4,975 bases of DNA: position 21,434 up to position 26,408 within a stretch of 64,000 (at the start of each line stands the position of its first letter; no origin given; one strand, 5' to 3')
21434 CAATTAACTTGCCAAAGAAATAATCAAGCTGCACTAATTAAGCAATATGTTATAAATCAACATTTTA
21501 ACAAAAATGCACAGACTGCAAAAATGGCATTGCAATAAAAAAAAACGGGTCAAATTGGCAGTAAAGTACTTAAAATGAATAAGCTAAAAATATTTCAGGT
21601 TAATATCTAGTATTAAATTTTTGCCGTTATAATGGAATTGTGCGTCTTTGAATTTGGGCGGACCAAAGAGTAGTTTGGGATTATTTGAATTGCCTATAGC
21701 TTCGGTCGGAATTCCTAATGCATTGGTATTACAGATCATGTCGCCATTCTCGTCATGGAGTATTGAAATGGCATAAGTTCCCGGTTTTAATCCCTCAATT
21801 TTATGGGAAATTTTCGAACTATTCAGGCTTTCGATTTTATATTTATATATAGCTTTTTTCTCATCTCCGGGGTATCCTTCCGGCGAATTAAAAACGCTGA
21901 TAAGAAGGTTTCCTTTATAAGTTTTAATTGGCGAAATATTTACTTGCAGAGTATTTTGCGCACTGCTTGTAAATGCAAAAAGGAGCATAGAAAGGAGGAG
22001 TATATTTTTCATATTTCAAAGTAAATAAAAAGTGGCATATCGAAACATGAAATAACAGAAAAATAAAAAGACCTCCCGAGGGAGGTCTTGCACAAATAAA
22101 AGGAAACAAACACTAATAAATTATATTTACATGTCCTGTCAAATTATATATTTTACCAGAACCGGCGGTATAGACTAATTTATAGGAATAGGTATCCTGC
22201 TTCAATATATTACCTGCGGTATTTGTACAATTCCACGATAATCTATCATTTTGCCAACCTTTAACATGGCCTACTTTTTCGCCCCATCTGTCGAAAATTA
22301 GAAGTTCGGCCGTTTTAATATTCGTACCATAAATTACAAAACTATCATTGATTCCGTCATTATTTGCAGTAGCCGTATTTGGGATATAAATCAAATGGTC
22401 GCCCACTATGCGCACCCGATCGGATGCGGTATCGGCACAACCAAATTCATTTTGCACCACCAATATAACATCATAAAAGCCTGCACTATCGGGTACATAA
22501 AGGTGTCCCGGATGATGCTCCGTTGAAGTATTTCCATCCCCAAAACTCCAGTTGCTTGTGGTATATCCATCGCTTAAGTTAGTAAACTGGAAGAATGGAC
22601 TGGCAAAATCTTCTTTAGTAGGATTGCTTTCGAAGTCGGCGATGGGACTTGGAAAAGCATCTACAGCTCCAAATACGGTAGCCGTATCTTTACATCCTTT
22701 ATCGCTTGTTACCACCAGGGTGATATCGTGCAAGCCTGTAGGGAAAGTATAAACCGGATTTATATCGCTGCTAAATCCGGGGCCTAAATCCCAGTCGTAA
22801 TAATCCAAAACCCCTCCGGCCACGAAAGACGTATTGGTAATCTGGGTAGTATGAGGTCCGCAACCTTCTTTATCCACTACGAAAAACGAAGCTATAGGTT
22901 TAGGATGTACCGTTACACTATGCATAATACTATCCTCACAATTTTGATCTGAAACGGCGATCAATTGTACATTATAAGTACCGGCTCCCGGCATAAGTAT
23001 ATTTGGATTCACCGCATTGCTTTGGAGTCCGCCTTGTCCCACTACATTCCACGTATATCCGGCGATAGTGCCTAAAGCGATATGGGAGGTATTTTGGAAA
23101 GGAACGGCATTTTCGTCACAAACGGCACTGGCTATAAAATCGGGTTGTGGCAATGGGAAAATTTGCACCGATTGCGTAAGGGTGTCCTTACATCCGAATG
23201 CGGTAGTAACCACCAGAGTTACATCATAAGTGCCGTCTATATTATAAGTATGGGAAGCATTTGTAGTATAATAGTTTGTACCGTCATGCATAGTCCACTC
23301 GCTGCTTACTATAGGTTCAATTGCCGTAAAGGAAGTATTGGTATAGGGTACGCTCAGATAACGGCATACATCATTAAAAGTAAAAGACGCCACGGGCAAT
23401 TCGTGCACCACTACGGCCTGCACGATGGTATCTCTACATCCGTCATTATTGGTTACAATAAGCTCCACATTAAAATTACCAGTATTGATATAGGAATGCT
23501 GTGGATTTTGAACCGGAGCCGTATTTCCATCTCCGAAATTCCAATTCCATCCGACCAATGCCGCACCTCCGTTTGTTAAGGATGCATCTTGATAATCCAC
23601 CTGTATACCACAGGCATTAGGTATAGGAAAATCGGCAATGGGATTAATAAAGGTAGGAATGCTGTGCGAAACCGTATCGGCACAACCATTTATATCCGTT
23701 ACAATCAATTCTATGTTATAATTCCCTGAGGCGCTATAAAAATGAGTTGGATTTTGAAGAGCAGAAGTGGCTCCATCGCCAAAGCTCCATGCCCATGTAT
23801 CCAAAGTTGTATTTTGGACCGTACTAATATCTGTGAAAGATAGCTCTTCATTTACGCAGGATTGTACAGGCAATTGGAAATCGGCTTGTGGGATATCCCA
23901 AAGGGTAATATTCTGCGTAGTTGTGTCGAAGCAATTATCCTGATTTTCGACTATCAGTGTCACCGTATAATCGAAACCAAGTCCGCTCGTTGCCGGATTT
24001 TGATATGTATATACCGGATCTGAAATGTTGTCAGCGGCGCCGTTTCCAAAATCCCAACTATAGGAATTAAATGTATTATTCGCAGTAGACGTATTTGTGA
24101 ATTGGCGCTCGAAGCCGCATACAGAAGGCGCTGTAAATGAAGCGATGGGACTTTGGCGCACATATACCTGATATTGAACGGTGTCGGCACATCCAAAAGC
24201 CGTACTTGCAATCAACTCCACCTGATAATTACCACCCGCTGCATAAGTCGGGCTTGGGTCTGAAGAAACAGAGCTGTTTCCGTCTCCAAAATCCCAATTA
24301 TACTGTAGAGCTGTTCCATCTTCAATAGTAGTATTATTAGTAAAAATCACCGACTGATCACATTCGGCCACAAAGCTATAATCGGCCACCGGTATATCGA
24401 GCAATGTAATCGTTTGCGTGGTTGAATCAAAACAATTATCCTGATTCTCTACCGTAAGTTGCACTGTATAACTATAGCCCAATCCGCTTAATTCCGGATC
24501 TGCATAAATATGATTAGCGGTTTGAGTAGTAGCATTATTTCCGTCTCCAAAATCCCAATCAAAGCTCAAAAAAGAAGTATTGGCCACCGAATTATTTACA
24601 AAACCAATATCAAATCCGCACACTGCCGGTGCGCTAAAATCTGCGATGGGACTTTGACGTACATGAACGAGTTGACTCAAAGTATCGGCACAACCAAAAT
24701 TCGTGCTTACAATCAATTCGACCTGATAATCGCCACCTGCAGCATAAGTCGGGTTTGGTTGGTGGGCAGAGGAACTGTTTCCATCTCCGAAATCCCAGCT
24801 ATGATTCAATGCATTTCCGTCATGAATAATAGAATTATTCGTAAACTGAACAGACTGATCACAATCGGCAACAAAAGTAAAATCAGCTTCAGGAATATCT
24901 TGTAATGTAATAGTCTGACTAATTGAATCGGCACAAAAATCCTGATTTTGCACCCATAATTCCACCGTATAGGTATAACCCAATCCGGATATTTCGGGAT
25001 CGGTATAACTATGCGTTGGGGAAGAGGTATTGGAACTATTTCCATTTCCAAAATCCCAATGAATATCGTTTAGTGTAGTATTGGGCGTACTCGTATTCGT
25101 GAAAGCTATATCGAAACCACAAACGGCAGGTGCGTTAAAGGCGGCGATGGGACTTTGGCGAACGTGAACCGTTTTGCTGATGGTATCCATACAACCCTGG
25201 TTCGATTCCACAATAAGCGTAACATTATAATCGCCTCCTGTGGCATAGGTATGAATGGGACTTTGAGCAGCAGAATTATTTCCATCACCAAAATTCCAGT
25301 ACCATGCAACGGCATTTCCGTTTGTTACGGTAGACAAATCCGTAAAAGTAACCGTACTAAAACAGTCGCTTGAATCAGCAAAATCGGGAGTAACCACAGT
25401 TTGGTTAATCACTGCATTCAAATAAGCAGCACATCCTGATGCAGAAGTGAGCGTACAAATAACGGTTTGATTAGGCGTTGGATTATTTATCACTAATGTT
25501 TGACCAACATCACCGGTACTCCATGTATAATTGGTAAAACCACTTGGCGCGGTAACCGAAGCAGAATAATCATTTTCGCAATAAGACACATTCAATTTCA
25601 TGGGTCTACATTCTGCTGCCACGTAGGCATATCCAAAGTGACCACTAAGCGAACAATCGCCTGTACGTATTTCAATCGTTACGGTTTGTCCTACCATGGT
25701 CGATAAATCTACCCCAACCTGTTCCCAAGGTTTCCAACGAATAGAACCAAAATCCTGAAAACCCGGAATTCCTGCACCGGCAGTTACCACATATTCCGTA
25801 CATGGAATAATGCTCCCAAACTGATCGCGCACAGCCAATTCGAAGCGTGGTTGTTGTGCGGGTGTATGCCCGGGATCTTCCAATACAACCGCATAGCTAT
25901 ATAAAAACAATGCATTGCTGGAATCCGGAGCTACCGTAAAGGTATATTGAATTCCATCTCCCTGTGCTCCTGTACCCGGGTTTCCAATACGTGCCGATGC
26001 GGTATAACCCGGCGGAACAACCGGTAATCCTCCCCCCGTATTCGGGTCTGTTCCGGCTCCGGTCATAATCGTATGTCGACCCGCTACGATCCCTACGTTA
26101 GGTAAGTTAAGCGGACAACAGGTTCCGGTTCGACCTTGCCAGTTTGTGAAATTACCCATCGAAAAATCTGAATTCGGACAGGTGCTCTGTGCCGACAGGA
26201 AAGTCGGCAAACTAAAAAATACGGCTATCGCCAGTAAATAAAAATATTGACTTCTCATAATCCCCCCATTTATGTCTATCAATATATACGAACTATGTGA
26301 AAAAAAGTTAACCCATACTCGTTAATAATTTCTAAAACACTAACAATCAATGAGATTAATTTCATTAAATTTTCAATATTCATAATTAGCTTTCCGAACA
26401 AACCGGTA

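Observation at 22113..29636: Tandem pair of giant PKD-repeat proteins with a shared, apparently unnamed N-terminal Cys domain and T9SS type B CTDs, but no adjacent SprF/PorP-like partner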

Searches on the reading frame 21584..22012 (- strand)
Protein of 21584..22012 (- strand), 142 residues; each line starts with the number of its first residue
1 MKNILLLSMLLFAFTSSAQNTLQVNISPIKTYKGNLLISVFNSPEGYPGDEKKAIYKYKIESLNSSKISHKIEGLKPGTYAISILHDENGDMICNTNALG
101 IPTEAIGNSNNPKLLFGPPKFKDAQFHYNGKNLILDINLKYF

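Call 6: search_protein_families(library=pfam, proteins=[window:21584-22012:-], max_evalue=0.01)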
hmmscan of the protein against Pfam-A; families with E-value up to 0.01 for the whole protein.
window:21584-22012:- (142 aa): 2 families
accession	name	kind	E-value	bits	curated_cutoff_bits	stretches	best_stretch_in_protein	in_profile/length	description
PF09912.14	DUF2141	-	1.3e-30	106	24.4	1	24-132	1-108/112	Uncharacterized protein conserved in bacteria (DUF2141)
PF23196.1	NOMO_6th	-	0.0023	18.7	27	0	10-59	24-73/123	NOMO sixth transthyretin-like domain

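Call 7: search_protein_families(library=ncbifam, proteins=[window:21584-22012:-], max_evalue=0.01)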
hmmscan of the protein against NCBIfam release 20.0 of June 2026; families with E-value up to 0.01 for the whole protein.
window:21584-22012:- (142 aa): 1 family
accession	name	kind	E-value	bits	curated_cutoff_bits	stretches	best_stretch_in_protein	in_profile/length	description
NF052318.1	T9SS_sortase_N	equivalog_domain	0.0011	19.1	40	1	1-73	1-78/140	type IX secretion system sortase PorU, long form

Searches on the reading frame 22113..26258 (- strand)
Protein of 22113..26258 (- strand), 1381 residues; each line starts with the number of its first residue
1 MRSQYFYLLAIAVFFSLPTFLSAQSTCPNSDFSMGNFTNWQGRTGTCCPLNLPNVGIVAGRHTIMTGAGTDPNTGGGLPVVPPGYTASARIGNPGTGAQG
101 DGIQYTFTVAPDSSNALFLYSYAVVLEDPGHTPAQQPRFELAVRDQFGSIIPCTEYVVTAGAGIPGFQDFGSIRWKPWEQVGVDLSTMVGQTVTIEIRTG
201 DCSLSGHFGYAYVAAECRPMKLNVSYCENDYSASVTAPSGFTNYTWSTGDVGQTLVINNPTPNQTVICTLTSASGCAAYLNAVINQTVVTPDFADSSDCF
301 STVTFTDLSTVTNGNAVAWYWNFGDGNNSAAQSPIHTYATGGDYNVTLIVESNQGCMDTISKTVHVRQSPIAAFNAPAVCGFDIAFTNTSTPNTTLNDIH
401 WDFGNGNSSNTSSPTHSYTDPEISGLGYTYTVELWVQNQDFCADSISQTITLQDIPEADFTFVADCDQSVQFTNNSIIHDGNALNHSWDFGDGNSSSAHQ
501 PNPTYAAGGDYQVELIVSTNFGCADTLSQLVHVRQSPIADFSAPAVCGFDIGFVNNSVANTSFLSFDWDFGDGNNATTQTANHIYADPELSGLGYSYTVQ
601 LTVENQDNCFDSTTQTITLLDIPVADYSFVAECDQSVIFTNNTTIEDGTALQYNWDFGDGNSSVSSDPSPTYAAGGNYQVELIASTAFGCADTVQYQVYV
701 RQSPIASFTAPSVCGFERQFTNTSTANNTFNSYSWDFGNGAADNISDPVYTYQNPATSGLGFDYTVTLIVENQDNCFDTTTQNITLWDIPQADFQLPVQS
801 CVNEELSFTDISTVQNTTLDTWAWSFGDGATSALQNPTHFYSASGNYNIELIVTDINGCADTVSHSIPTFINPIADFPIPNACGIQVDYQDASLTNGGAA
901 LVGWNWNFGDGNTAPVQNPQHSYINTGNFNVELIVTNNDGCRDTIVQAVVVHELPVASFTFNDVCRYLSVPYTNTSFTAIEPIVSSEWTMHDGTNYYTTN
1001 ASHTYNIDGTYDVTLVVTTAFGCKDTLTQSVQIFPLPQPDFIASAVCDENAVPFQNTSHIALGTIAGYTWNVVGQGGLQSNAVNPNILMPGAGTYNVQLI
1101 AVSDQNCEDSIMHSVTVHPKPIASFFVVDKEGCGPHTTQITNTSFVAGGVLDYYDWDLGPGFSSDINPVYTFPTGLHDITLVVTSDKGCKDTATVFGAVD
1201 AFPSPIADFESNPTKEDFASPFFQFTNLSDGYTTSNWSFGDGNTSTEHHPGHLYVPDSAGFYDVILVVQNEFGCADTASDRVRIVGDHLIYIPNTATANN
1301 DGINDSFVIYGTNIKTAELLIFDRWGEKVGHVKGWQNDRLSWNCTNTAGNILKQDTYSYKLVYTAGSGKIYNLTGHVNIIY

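Call 6: search_protein_families(library=pfam, proteins=[window:22113-26258:-], max_evalue=0.01)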
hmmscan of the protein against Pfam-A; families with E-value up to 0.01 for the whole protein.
window:22113-26258:- (1381 aa): 5 families
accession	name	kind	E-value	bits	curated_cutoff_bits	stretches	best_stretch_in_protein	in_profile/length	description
PF18911.6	PKD_4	-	3.8e-129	421.5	27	10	789-862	3-77/85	PKD domain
PF00801.26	PKD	-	7.9e-61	202.5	23.5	8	302-356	16-71/80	PKD domain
PF13585.12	CHU_C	-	1.9e-11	44.4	27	1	1291-1367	2-76/86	CHU_C Type IX secretion signal domain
PF08329.16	ChitinaseA_N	-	5.3e-09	36.3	21.2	0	310-366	57-107/133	Chitinase A, N-terminal domain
PF23860.1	Ribophorin_II_3rd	-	0.0083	16.6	23.4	0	838-855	95-112/128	Ribophorin II third domain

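Call 7: search_protein_families(library=ncbifam, proteins=[window:22113-26258:-], max_evalue=0.01)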
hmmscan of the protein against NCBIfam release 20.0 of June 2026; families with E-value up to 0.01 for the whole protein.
window:22113-26258:- (1381 aa): 4 families
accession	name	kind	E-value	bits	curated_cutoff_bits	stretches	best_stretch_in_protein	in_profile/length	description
TIGR00864.1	PCC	subfamily_domain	6.2e-14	49.4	1861.4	3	553-953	1076-1477/2700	polycystin cation channel protein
TIGR04131.1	Bac_Flav_CTERM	domain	6.3e-10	39.1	35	1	1292-1378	3-82/85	T9SS type B sorting domain-containing protein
TIGR02331.1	rib_alpha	repeat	2e-07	31.2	35.25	0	332-369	31-69/80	Rib/alpha/Esp repeat surface protein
NF033932.1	LapB_rpt_80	domain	0.0058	16.9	45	0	342-407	1-65/83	LapB repeat-containing protein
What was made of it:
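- The CTDs of A and B are ordinary PF13585/TIGR04131 domains (calls 6, 7).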

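Call 43: list_cluster_members(proteins=[window:22116-26258:-, window:26514-29636:-, window:21587-22012:-, window:18809-21409:-])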
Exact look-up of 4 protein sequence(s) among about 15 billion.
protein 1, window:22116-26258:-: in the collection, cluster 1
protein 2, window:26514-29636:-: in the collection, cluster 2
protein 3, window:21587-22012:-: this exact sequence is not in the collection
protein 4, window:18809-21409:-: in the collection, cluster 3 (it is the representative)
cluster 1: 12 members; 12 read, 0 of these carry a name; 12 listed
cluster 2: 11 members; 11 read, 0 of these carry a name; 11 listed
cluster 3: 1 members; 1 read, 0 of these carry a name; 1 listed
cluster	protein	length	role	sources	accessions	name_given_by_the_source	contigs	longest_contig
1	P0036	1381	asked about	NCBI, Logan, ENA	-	-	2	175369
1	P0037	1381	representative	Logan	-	-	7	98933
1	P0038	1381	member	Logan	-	-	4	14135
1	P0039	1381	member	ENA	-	-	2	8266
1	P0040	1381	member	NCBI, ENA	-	-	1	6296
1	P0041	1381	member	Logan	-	-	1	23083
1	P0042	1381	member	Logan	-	-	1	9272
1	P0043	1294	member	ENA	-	-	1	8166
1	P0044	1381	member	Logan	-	-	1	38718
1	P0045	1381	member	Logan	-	-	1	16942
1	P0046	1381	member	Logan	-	-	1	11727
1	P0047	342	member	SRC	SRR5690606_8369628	-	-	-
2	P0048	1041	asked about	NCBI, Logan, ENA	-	-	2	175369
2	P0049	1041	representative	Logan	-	-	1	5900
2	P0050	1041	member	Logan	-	-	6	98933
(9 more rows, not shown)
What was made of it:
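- Checked: That start gives a normal signal peptide, and the resulting 1381-aa product is identical to public gene calls (call 43).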

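Call 44: find_encoding_contigs(protein=window:22116-26258:-, flank=10000, max_places=6)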
Protein window:22116-26258:- (1381 aa): 4 contigs read that carry it; 2 places shown.
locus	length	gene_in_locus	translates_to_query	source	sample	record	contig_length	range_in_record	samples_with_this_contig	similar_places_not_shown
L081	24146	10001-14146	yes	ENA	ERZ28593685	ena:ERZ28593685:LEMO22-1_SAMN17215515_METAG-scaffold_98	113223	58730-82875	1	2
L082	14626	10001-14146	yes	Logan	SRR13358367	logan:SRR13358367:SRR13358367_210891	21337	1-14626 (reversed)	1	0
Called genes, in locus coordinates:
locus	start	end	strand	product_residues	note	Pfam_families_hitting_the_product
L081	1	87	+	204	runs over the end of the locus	PF01712:dNK, PF02223:Thymidylate_kin (faint)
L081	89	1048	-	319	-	PF00691:OmpA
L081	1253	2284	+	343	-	PF00425:Chorismate_bind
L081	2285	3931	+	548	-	PF02776:TPP_enzyme_N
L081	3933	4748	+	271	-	PF00378:ECH_1, PF16113:ECH_2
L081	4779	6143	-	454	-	PF01225:Mur_ligase, PF08245:Mur_ligase_M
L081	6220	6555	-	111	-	-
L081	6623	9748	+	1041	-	PF00801:PKD (weak), PF08329:ChitinaseA_N (faint), PF18911:PKD_4, PF00801:PKD, PF18911:PKD_4, PF13585:CHU_C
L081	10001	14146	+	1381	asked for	PF00801:PKD, PF18911:PKD_4, PF18911:PKD_4, PF00801:PKD, PF18911:PKD_4, PF18911:PKD_4, PF18911:PKD_4, PF13585:CHU_C, +4 more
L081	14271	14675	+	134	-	PF09912:DUF2141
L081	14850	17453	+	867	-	PF02861:Clp_N, PF13191:AAA_16 (weak), PF00004:AAA, PF17871:AAA_lid_9, PF07724:AAA_2, PF00004:AAA, PF07728:AAA_5, PF10431:ClpB_D2-small, +7 more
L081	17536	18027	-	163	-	PF02321:OEP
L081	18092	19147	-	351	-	PF00291:PALP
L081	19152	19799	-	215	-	PF01914:MarC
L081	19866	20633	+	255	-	PF00535:Glycos_transf_2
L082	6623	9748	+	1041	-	PF00801:PKD (weak), PF08329:ChitinaseA_N (faint), PF18911:PKD_4, PF00801:PKD, PF18911:PKD_4, PF13585:CHU_C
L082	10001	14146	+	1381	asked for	PF00801:PKD, PF18911:PKD_4, PF18911:PKD_4, PF00801:PKD, PF18911:PKD_4, PF18911:PKD_4, PF18911:PKD_4, PF13585:CHU_C, +4 more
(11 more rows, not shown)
